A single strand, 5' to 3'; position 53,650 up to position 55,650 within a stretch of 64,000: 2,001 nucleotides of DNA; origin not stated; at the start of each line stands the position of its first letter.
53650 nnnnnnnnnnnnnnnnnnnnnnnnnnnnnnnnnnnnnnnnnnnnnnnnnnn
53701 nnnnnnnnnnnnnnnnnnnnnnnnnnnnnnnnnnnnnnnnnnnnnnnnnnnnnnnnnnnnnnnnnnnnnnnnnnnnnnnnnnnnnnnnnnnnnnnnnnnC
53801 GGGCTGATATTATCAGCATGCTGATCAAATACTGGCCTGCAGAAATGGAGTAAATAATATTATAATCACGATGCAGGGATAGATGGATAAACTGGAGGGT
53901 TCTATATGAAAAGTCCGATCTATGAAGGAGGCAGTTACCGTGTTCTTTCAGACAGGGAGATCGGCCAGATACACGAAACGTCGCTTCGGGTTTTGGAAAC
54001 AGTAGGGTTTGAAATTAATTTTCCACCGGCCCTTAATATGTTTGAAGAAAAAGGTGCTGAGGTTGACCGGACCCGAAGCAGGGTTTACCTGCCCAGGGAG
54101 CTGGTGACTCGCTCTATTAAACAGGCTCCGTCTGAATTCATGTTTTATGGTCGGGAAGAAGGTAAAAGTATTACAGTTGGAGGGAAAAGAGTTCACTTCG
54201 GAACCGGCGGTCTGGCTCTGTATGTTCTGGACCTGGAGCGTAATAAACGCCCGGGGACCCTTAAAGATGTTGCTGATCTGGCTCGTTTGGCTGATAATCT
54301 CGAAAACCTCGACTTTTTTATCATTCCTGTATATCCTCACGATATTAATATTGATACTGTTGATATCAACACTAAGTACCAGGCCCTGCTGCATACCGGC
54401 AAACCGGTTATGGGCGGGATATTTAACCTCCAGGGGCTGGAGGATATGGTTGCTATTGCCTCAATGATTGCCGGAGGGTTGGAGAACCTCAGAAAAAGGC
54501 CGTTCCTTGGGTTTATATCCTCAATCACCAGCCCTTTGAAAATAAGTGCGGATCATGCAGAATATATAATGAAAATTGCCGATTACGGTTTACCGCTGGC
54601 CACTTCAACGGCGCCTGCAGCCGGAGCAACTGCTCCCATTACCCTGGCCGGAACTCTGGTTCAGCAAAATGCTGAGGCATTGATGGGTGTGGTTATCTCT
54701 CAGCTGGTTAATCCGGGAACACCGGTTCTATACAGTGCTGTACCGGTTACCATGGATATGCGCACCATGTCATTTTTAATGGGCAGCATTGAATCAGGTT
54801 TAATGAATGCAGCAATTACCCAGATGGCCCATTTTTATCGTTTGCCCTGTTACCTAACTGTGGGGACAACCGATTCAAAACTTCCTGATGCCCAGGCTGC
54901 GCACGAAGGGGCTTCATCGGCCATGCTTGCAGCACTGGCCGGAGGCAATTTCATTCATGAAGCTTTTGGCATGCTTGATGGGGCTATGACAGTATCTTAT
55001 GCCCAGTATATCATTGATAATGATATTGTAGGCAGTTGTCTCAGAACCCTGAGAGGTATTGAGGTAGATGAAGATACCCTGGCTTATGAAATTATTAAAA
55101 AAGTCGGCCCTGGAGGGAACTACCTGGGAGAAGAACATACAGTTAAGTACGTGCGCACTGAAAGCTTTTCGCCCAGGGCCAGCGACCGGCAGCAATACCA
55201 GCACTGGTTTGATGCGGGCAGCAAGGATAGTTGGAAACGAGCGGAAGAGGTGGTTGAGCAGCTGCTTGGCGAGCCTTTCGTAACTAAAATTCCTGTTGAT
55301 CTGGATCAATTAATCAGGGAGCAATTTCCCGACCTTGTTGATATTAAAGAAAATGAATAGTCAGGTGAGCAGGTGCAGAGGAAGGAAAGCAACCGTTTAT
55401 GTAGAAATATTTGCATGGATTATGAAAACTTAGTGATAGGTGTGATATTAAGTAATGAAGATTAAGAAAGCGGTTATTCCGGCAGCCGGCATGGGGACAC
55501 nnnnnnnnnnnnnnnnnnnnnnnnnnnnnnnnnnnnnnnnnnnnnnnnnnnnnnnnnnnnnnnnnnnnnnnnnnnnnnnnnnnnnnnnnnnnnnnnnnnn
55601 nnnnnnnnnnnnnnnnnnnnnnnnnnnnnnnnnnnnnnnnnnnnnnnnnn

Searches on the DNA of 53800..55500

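Call 52: search_rna_families(source=window, start=53800, end=55500, threshold=gathering, show_alignments=1)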
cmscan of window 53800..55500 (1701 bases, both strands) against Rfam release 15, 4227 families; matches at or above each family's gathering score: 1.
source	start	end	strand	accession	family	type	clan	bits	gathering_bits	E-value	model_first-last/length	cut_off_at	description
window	54866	54965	+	RF02510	PYLIS_3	Cis-reg;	-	52.8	38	1.5e-09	1-100/100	no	Pyrrolysine insertion sequence mttB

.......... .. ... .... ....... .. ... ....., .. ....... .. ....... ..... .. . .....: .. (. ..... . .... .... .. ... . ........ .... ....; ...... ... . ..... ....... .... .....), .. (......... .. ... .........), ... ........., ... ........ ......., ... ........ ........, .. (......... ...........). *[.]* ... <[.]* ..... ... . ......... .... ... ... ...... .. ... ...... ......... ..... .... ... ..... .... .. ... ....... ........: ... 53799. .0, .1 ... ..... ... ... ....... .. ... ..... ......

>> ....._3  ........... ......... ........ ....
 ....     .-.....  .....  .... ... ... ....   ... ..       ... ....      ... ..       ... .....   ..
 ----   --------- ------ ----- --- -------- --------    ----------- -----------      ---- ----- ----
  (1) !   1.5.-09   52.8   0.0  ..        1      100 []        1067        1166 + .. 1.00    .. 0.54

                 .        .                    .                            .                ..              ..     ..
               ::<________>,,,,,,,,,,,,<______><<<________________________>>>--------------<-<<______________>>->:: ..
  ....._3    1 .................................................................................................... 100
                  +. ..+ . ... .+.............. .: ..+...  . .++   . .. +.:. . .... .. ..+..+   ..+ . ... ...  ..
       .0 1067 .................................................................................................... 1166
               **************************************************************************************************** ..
